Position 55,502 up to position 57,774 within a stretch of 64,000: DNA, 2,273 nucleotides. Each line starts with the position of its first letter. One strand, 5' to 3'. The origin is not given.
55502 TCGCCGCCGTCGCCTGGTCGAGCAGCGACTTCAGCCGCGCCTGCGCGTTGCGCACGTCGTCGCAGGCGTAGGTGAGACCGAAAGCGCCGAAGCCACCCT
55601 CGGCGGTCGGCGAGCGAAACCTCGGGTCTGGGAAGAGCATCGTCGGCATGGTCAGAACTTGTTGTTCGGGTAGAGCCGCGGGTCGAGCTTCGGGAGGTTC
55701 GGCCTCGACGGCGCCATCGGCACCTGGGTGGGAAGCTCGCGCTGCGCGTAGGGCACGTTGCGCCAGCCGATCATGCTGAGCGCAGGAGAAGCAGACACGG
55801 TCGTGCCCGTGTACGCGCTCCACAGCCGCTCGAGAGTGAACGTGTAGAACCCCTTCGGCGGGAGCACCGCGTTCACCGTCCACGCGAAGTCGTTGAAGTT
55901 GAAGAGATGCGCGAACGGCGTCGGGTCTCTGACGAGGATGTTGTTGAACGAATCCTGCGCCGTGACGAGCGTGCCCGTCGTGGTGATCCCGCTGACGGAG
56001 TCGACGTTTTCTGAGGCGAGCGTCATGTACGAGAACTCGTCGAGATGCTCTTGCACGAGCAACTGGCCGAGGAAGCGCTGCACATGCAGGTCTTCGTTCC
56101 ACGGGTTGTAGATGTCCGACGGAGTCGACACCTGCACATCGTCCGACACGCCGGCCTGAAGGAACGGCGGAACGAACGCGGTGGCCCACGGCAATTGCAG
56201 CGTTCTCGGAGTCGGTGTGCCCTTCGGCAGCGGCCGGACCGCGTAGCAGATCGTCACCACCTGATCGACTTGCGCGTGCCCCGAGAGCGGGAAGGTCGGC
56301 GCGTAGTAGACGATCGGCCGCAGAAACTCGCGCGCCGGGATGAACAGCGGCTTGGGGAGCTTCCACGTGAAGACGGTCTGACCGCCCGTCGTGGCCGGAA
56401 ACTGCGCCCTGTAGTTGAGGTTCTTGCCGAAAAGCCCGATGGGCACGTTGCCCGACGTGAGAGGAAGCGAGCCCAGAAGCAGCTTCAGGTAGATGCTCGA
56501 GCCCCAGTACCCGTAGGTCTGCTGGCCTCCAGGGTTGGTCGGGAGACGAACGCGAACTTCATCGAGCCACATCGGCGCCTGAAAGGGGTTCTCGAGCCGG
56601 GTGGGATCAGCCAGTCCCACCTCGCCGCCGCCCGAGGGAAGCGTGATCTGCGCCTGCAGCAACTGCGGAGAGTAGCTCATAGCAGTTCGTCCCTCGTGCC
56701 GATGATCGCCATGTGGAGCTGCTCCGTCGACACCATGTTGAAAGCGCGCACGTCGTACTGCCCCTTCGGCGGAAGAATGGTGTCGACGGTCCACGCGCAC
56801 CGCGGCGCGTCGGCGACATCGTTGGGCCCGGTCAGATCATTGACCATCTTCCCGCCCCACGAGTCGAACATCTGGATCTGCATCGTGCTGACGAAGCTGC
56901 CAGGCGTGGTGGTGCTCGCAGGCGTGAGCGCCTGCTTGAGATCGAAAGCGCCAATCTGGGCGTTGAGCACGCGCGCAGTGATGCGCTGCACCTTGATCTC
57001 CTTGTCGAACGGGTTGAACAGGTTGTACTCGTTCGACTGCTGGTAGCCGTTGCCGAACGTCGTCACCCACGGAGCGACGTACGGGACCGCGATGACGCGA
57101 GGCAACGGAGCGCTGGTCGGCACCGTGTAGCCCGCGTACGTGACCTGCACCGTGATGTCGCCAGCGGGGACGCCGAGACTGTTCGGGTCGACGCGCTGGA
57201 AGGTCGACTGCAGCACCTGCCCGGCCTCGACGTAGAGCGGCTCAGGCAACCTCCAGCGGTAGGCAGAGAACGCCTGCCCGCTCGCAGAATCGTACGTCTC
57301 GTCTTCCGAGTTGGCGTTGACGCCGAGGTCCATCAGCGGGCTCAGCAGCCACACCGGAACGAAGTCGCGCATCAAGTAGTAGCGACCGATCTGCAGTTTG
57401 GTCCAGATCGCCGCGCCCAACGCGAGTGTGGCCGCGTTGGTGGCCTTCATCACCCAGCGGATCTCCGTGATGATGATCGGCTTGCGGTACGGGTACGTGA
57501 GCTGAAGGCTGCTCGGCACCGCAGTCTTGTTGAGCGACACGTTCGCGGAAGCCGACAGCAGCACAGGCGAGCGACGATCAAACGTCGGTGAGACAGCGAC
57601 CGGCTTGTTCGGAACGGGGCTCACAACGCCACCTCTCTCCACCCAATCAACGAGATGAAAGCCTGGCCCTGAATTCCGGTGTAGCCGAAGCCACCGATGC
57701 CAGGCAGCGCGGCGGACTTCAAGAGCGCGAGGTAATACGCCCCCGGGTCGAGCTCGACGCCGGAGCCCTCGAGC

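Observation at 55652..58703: Three tandem paralogous genes (342, 315 and 360 aa), the third a predicted Tat-signal lipoprotein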

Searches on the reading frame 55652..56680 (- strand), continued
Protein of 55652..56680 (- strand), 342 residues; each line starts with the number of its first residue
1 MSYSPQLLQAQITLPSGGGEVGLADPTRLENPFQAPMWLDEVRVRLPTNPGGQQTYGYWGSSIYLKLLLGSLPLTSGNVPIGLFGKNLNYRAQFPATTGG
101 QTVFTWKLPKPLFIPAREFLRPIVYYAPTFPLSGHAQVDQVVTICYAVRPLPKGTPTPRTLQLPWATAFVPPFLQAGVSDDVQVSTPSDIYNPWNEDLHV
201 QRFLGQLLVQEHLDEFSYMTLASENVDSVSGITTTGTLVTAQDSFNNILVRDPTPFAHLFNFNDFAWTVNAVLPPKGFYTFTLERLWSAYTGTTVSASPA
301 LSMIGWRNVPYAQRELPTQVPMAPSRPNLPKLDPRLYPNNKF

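Call 100: search_protein_representatives(alignment_id=A5)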
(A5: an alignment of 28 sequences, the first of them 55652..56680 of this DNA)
Query: 28 sequences, 309 profile positions. Proteins with E-value up to 0.001 (for the whole library): 962; up to 1e-10: 887; up to 1e-30: 589. The best 150 are listed.
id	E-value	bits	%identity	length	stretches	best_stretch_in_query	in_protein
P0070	5.2e-104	364.1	-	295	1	7-308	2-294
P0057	5.8e-104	364.0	-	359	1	6-307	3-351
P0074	8.6e-102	356.8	-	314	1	4-308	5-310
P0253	2.4e-99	348.8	-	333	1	7-308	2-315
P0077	3.4e-98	345.0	-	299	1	6-308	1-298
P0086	1.7e-97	342.8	-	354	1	3-308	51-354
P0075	8.6e-96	337.1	-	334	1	6-308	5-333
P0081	1.3e-90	320.1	-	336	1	3-308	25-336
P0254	2.2e-87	309.5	-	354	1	6-306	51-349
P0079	3.7e-87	308.8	-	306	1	8-308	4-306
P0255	1.7e-84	300.0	-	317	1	5-307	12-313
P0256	6.5e-84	298.1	-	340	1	5-306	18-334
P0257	3.5e-82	292.4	-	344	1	5-304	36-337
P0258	7.0e-82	291.4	-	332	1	6-308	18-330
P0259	1.3e-81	290.5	-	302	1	6-308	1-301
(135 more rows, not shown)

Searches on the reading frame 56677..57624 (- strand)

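Call 7: search_protein_families(library=pfam, proteins=[window:56677-57624:-], max_evalue=1)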
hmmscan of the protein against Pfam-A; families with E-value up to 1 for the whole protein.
window:56677-57624:- (315 aa): 1 family
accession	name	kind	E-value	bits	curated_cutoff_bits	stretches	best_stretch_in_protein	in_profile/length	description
PF24495.1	Ig_TMEM131_2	-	0.088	13.2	27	0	198-216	20-38/94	Transmembrane protein 131 second Ig-like domain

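Call 8: search_protein_families(library=phrogs, proteins=[window:56677-57624:-], max_evalue=1)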
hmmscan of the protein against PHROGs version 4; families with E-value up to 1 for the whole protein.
window:56677-57624:- (315 aa): 1 family
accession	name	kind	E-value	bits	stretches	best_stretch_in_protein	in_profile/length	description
phrog_4316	-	unknown function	0.12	13.5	1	160-198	46-84/89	-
